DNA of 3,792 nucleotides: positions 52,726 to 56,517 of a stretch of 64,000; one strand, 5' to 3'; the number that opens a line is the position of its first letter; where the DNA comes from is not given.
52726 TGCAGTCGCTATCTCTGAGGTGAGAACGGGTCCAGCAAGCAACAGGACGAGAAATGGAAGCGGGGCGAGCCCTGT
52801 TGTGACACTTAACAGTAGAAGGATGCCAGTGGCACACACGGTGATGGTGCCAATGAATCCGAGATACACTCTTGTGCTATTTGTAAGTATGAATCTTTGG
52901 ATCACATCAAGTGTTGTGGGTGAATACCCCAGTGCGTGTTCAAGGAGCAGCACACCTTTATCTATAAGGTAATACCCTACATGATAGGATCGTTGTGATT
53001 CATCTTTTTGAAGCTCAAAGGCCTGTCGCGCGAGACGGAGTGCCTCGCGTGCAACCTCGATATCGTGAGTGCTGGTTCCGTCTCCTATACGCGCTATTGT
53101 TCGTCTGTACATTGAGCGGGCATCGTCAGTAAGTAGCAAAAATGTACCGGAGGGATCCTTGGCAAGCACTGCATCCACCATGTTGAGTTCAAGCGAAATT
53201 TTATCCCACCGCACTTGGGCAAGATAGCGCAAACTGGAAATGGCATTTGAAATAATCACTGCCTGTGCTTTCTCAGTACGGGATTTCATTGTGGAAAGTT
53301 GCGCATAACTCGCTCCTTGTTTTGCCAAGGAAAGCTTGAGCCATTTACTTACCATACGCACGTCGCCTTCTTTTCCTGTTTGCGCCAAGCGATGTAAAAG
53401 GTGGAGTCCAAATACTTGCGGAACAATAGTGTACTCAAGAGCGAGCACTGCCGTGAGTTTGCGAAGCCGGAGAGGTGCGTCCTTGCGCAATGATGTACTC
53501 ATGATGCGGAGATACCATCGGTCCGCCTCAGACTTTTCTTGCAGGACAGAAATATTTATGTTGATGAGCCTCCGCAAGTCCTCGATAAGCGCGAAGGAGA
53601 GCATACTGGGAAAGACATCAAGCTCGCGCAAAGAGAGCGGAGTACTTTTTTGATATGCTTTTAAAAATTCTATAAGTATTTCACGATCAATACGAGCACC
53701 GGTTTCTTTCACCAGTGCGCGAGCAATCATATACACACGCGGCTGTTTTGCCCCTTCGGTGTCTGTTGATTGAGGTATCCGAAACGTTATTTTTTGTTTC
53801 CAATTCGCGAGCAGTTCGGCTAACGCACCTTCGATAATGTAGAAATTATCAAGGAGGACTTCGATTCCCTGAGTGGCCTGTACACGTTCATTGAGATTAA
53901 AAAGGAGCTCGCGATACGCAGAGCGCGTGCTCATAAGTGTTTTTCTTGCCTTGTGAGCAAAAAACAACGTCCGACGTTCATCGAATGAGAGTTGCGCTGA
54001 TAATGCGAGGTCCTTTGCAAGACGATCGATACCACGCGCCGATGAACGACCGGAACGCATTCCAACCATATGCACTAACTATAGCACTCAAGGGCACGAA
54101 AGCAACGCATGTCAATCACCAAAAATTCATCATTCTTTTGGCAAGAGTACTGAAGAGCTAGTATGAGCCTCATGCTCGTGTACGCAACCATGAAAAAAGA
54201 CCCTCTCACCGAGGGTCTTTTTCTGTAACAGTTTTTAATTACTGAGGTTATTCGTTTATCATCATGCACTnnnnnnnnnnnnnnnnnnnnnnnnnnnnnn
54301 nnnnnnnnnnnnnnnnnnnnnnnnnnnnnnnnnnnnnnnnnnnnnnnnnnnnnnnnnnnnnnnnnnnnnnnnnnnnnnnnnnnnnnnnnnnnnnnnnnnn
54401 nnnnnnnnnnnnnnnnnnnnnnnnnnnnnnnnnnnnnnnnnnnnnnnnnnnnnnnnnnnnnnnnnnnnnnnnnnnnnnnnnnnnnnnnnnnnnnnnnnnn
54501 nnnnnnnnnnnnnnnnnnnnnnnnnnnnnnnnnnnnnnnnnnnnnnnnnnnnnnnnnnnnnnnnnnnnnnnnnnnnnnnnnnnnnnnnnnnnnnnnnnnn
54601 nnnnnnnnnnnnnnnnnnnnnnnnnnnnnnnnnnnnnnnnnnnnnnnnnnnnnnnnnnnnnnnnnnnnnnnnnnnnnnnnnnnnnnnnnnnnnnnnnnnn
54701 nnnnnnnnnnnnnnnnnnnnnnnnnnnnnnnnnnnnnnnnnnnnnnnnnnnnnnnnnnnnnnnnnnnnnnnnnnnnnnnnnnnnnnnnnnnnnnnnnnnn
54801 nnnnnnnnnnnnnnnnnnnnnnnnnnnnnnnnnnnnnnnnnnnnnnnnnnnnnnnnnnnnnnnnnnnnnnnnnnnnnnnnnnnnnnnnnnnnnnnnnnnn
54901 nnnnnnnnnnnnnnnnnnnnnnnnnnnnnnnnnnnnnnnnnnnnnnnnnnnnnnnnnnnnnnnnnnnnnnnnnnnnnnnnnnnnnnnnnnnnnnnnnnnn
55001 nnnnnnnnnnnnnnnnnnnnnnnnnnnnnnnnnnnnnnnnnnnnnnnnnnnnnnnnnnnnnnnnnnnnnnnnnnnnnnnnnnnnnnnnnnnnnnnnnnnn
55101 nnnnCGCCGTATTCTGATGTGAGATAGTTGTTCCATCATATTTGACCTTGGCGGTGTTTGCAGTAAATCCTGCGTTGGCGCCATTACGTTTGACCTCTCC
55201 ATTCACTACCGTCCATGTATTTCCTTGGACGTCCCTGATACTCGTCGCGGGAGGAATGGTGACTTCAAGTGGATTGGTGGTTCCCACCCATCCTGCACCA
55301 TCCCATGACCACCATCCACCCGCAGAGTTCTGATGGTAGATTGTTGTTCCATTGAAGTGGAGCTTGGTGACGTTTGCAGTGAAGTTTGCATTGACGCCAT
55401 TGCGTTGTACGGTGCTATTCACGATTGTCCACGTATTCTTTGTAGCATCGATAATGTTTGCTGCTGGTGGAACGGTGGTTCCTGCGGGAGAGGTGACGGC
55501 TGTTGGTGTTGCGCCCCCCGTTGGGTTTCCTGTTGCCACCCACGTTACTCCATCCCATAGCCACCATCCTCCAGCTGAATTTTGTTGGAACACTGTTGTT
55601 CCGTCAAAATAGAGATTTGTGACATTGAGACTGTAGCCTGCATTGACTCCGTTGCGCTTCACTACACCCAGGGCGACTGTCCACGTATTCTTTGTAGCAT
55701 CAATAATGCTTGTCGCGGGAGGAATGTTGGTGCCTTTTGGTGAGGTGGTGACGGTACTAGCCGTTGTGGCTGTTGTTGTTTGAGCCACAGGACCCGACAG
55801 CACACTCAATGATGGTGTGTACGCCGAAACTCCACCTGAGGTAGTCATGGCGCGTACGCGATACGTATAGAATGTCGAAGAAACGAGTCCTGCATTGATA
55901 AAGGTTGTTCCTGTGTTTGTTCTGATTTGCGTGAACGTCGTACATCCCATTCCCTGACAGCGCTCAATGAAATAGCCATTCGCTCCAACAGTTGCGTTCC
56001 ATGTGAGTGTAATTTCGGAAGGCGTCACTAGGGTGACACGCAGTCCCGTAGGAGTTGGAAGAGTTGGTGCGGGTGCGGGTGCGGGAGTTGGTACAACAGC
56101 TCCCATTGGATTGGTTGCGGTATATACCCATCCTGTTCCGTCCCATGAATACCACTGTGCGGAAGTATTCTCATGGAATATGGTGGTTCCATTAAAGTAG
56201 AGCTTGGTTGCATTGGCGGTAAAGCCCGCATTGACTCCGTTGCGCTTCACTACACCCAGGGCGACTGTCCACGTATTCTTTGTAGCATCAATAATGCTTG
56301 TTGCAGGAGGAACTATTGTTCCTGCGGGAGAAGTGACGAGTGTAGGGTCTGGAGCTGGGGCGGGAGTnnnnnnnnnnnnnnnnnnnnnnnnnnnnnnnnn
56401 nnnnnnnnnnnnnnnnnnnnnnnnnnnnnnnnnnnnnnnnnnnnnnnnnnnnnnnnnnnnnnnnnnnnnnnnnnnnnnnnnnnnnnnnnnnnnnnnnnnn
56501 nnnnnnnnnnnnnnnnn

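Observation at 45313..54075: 2920-aa cyclic beta-1,2-glucan synthase-like giant protein in an otherwise minimal housekeeping genome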

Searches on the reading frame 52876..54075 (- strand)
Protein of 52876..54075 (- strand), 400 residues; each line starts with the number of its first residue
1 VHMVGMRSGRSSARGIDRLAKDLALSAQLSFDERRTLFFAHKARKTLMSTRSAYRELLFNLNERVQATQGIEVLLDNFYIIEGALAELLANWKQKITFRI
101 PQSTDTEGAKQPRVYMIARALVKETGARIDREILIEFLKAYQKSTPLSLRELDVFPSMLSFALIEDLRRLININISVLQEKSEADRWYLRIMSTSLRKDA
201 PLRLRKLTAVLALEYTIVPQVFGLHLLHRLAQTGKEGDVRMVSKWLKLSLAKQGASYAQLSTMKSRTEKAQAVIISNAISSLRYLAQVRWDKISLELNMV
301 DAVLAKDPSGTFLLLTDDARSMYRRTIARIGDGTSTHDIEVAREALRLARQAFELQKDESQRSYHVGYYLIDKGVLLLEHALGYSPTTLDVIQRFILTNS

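Call 51: search_protein_families(library=pfam, proteins=[window:52876-54075:-], max_evalue=1)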
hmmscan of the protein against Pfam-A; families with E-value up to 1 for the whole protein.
window:52876-54075:- (400 aa): 1 family
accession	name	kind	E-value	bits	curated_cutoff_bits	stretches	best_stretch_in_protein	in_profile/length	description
PF17262.7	Cas6b_C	-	0.14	12.9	39.4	1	240-298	10-67/114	Cas6b C-terminal domain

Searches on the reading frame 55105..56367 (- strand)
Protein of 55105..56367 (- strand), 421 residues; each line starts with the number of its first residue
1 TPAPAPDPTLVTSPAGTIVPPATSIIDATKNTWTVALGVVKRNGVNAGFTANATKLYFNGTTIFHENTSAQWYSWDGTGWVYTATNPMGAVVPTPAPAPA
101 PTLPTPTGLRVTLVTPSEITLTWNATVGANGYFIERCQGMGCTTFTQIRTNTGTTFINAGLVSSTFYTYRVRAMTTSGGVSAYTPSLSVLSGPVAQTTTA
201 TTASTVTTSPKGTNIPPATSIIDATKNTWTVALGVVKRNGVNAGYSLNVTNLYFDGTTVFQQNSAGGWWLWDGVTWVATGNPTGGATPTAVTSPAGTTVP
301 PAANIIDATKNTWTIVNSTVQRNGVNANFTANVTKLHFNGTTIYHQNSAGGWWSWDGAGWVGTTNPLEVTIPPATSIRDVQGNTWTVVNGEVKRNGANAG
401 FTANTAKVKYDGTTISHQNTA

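Call 51: search_protein_families(library=pfam, proteins=[window:55105-56367:-], max_evalue=1)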
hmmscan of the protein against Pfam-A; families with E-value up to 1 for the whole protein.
window:55105-56367:- (421 aa): 3 families
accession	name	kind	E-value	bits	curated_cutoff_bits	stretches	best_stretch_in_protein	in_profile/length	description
PF00041.27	fn3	-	2.4e-06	28.1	25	1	105-180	2-75/84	Fibronectin type III domain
PF08706.16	D5_N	-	0.0073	17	22.4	0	262-283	15-34/145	D5 N terminal like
PF06003.18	SMN_Tudor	-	0.24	11.9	22.7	0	285-318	6-39/58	Survival motor neuron protein (SMN), Tudor domain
